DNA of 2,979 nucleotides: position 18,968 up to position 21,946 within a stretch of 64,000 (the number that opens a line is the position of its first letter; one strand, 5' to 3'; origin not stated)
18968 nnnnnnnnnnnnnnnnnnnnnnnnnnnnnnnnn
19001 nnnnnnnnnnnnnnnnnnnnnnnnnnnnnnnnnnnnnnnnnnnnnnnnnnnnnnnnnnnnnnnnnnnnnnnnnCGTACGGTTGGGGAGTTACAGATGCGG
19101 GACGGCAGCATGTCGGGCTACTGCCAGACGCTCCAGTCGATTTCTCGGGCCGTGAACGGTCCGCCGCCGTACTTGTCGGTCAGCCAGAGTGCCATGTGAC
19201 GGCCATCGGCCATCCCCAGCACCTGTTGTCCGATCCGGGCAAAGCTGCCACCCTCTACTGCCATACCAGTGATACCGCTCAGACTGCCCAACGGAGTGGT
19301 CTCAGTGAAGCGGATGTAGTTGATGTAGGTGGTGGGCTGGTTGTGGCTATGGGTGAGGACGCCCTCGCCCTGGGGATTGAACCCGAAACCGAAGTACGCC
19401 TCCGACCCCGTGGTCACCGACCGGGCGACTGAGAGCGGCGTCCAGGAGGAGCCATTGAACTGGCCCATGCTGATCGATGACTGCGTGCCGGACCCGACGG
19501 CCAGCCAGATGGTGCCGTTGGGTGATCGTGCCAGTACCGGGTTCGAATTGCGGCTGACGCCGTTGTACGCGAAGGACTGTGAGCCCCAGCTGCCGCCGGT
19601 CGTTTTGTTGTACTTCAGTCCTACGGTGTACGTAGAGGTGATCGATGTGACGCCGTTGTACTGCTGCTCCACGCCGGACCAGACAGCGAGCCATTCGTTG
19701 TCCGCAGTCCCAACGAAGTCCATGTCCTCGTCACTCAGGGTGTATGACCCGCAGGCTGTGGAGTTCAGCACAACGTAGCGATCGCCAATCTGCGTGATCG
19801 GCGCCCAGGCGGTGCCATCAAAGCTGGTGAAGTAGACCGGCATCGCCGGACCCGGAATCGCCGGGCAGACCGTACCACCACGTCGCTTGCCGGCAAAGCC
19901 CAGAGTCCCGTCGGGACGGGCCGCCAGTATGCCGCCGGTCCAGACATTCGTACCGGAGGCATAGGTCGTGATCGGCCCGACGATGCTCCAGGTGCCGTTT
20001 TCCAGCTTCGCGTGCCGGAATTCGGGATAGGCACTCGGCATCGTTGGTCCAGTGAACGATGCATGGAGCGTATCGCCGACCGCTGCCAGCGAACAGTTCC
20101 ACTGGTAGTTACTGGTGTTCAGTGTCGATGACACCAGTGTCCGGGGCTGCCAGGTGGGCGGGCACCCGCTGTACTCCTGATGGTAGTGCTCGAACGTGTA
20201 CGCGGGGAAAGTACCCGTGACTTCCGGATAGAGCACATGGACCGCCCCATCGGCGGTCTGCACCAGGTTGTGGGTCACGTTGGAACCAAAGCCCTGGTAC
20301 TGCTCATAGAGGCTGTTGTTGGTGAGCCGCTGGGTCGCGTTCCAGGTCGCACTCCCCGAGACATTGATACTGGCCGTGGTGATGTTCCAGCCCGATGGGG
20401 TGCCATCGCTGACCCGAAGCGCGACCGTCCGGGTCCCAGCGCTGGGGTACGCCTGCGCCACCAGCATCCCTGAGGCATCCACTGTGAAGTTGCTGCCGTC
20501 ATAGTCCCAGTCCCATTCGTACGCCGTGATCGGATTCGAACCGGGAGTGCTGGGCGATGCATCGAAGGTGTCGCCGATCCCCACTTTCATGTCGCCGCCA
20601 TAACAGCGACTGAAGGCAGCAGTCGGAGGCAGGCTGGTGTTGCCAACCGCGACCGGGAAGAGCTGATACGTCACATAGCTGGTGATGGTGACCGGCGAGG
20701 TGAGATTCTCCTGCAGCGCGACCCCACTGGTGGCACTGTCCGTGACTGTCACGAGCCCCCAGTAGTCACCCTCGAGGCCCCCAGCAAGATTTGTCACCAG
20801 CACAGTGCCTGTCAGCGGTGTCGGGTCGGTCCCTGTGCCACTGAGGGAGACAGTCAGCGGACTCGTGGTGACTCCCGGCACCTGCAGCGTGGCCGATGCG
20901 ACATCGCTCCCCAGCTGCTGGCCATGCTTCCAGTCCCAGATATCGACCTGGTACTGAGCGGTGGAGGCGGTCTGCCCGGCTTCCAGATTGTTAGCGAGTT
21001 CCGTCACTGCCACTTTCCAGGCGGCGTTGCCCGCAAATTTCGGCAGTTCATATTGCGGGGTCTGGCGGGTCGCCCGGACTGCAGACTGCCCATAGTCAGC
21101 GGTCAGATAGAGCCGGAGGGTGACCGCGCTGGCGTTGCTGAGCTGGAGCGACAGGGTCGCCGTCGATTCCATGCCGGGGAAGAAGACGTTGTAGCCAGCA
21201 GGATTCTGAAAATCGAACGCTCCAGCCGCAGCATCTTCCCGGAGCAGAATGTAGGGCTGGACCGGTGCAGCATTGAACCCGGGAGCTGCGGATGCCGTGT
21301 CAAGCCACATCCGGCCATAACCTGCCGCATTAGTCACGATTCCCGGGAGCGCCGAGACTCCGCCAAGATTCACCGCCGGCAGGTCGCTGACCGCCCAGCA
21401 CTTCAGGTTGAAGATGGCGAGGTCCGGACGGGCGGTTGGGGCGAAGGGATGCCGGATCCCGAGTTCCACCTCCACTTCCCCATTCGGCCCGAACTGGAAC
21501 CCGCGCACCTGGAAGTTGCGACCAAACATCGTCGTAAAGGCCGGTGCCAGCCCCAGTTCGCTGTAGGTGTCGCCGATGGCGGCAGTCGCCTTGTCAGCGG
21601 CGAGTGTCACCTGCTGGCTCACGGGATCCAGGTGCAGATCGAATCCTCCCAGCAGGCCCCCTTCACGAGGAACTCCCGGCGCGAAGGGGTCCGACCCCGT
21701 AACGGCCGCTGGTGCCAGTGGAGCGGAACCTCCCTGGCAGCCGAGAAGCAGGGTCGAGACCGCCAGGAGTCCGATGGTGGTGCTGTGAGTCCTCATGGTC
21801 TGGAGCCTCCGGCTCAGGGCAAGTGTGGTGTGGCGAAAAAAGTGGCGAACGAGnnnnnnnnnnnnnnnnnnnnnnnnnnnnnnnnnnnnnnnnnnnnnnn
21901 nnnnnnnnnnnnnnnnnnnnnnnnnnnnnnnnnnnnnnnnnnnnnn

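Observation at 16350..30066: Head-to-tail array of five ~880-900 aa paralogous lipoproteins built on an N-terminal module I cannot assign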

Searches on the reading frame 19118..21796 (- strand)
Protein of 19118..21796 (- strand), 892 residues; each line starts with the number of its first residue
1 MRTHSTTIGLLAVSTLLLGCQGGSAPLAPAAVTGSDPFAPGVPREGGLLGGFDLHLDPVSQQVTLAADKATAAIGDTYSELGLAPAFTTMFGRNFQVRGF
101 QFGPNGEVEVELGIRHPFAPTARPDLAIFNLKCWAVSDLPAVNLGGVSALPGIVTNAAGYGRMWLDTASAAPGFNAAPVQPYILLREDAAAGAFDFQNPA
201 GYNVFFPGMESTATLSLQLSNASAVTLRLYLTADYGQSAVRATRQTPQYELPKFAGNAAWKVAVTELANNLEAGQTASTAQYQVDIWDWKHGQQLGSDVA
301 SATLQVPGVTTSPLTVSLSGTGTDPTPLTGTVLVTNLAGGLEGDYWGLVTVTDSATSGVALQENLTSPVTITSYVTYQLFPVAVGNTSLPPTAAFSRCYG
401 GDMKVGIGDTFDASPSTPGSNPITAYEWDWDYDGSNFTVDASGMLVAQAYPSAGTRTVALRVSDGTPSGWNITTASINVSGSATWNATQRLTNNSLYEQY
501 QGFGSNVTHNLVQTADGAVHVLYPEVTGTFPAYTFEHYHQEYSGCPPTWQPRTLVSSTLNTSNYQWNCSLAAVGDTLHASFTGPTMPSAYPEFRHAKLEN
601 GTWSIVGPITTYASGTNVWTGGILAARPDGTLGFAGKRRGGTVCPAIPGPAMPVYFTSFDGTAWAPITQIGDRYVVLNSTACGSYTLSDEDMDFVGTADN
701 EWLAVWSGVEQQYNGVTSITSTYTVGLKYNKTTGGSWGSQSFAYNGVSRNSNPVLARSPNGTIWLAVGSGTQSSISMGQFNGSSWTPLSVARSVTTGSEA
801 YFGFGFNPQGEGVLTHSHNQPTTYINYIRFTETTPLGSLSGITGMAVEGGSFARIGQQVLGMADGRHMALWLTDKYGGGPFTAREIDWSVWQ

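Call 3: search_protein_families(library=pfam, proteins=[window:19118-21796:-], max_evalue=1)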
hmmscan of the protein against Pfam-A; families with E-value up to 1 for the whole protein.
window:19118-21796:- (892 aa): 2 families
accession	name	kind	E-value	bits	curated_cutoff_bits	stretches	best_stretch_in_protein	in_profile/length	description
PF18911.6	PKD_4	-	5.6e-06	26.8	27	1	403-471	12-77/85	PKD domain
PF24325.1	DUF7495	-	0.16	12.7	27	1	642-689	34-85/109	Domain of unknown function (DUF7495)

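Call 4: search_protein_families(library=ncbifam, proteins=[window:19118-21796:-], max_evalue=1)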
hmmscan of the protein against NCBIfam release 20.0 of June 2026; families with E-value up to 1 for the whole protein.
window:19118-21796:- (892 aa): 0 families
